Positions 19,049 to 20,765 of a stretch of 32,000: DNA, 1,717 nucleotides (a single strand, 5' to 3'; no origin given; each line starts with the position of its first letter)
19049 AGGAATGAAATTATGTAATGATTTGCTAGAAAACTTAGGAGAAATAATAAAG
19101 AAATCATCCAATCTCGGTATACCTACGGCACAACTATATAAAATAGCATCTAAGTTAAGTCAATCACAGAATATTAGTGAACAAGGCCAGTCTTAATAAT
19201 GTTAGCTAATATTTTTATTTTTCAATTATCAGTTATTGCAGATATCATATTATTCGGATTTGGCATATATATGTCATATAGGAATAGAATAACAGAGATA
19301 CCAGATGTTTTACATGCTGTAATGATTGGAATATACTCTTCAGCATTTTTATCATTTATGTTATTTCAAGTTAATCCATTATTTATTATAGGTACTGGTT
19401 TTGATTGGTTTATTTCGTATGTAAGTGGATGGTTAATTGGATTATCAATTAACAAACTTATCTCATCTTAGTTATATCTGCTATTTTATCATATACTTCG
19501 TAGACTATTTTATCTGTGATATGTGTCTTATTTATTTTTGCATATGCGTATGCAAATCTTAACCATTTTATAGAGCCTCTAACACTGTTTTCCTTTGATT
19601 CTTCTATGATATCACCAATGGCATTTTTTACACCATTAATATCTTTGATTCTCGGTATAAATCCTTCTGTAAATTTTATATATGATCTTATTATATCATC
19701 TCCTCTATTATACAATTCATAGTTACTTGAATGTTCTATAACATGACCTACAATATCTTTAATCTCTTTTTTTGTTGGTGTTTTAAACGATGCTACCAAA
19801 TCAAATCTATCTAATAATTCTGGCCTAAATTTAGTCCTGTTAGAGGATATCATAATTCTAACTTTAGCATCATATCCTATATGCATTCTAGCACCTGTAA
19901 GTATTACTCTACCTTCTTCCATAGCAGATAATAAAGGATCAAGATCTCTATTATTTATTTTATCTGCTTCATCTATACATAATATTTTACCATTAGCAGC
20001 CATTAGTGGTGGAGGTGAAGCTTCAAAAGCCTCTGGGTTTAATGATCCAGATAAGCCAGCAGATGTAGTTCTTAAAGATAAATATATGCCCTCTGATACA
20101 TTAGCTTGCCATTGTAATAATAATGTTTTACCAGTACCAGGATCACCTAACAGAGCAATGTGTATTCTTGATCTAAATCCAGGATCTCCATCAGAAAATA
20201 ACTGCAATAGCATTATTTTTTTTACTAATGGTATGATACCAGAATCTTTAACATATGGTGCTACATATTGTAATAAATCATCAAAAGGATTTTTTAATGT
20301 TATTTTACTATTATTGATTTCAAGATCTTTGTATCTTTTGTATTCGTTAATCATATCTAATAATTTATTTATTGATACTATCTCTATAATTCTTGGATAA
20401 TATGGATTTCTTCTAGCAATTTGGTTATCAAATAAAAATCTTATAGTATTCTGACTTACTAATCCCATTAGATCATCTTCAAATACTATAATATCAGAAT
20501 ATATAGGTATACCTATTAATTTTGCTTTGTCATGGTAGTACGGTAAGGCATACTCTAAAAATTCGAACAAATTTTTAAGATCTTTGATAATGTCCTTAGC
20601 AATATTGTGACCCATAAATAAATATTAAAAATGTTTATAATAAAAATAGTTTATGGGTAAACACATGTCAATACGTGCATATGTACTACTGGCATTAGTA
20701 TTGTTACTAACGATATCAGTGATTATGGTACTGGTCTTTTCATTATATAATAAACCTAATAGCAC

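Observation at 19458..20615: Element-encoded mini-MCM helicase lacking the canonical N-terminal Zn-finger/OB domain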

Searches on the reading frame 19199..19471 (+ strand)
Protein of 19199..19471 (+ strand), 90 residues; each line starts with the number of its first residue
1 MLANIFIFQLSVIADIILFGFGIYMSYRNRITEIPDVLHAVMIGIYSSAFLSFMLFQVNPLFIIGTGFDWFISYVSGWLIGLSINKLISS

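Call 14: search_protein_families(library=pfam, proteins=[window:19199-19471:+], max_evalue=0.01)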
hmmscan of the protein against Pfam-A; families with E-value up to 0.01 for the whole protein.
window:19199-19471:+ (90 aa): 0 families

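Call 86: search_protein_families(library=padloc, proteins=[window:19199-19471:+], max_evalue=0.01)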
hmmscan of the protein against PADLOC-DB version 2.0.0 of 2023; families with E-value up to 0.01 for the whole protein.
window:19199-19471:+ (90 aa): 0 families

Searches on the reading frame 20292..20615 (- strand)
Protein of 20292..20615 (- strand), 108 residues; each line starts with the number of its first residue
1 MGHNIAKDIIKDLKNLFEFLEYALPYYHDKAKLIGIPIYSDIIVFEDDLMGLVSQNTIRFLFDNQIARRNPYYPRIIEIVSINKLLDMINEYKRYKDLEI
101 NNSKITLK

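Call 55: predict_structure(alignment_id=A2)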
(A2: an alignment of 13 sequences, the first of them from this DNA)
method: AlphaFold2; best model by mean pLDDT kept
length: 108 residues; sequences in the alignment: 13
mean_pLDDT: 82.8   pTM: 0.68
mean pLDDT of the five models: 82.8, 81.6, 80.8, 80.0, 79.0
residues with pLDDT >= 90: 55; 70-90: 35; 50-70: 11; < 50: 7
segments of 3 or more residues with pLDDT < 50: 103-108
pLDDT, mean of each block of 10 residues (from residue 1): 71 88 91 91 92 91 92 93 81 65 47
secondary structure, 60 per line:
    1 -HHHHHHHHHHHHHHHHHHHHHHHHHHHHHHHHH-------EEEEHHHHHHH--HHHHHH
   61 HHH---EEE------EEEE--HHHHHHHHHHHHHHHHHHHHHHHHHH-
elements in order: H2-34 E42-45 H46-52 H55-63 E67-69 E76-79 H82-107

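Call 59: fold_search(model_id=the predicted structure, library=pdb)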
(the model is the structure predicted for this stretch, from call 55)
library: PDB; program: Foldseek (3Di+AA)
matches with E <= 10: 465; with E <= 0.001: 0
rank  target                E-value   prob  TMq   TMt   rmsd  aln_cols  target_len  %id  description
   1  9ilk_MODEL_1_A        1.3e-01  0.44  0.38  0.36   8.8       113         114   17  monomeric SarA, truncation of residue 20-124 (released 2025-10-15)
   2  9ill_MODEL_1_A        2.3e-01  0.33  0.37  0.36   8.5       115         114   16  monomeric SarA-E89Q in complex with DNA (released 2025-10-15)
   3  5bpd_D                2.4e-01  0.51  0.31  0.16   5.6        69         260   16  Structure of TrmBL2, an archaeal chromatin protein, shows a novel mode of DNA binding. (released 2015-09-02)
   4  1hsj_A                3.0e-01  0.16  0.30  0.10   9.9       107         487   17  SARR MBP FUSION STRUCTURE (released 2001-06-06)
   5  5bpd_C                3.4e-01  0.51  0.33  0.16   5.5        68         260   13  Structure of TrmBL2, an archaeal chromatin protein, shows a novel mode of DNA binding. (released 2015-09-02)
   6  4gxo_A                3.4e-01  0.14  0.33  0.27  12.2       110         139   18  Crystal structure of Staphylococcus aureus protein SarZ mutant C13E (released 2012-09-26)
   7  7pb4_K                3.7e-01  0.18  0.29  0.34  12.6        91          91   26  Cenp-HIK 3-protein complex (released 2022-04-27)
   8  9oma_B                3.9e-01  0.44  0.40  0.07   4.4        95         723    6  Cryo-EM structure of PCMTD1-ELOBC-CUL5-RBX2 (CRL5-PCMTD1) (released 2025-06-04)
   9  6pcp_C                4.5e-01  0.20  0.30  0.25   5.0        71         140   13  Mechanism for regulation of DNA binding of Bordetella bronchiseptica BpsR by 6-hydroxynicotinic acid (released 2019-11-06)
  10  6tru_C                4.5e-01  0.14  0.26  0.12  13.5        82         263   16  Crystal structure of the N-terminal half of the TFIIH subunit p52 (released 2020-10-21)
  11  8b3i_e                4.8e-01  0.54  0.30  0.05   2.8        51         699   14  CRL4CSA-E2-Ub (state 2) (released 2023-09-27)
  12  3tdu_D                5.2e-01  0.66  0.31  0.43   3.6        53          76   13  N-terminal acetylation acts as an avidity enhancer within an interconnected multiprotein complex: Structure of a human (released 2011-10-12)
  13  3tdz_D                5.2e-01  0.57  0.42  0.57   3.7        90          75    8  N-terminal acetylation acts as an avidity enhancer within an interconnected multiprotein complex: Structure of a human (released 2011-10-12)
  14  7oni_C                5.2e-01  0.44  0.41  0.09   3.0        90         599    8  Structure of Neddylated CUL5 C-terminal region-RBX2-ARIH2* (released 2021-09-15)
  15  6v9i_C                5.2e-01  0.44  0.41  0.08   3.5        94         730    7  cryo-EM structure of Cullin5 bound to RING-box protein 2 (Cul5-Rbx2) (released 2020-04-29)
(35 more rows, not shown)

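Call 84: search_protein_families(library=pfam, alignment_id=A2, max_evalue=1)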
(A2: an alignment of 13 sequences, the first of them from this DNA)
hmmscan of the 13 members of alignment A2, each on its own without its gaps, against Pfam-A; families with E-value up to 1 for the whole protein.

A. member 1, seq(108 aa): 0 families

B. families by the number of members that match (of 13 scanned): 10 families
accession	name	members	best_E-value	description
PF10184.16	DUF2358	2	0.03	Uncharacterized conserved protein (DUF2358)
PF05046.19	Img2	2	0.09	Mitochondrial large subunit ribosomal protein (Img2)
PF01047.28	MarR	1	0.0079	MarR family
PF08730.15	Rad33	1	0.033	Rad33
PF10353.14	DUF2430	1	0.039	Protein of unknown function (DUF2430)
PF20008.5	DUF6429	1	0.046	Domain of unknown function (DUF6429)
PF10666.15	Phage_TAC_8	1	0.07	Phage tail assembly chaperone protein Gp14 ()A118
PF18192.6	DNTTIP1_dimer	1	0.11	DNTTIP1 dimerisation domain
PF21433.2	M3K_C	1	0.12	Mevalonate-3-kinase, C-terminal domain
PF21170.4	FAN1_TPR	1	0.18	Fanconi-associated nuclease 1, TPR domain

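Call 85: search_solved_structures(query=A2, max_evalue=10)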
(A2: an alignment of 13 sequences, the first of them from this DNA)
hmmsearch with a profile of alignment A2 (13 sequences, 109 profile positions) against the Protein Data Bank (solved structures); distinct sequences matched with E-value up to 10: 2.
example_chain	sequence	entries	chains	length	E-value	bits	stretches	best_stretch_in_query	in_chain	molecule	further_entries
7tm3_7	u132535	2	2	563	1.2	12.4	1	16-56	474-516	Nicalin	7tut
9dir_A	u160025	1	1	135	5.1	10.4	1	6-39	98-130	ChuA binding protein G7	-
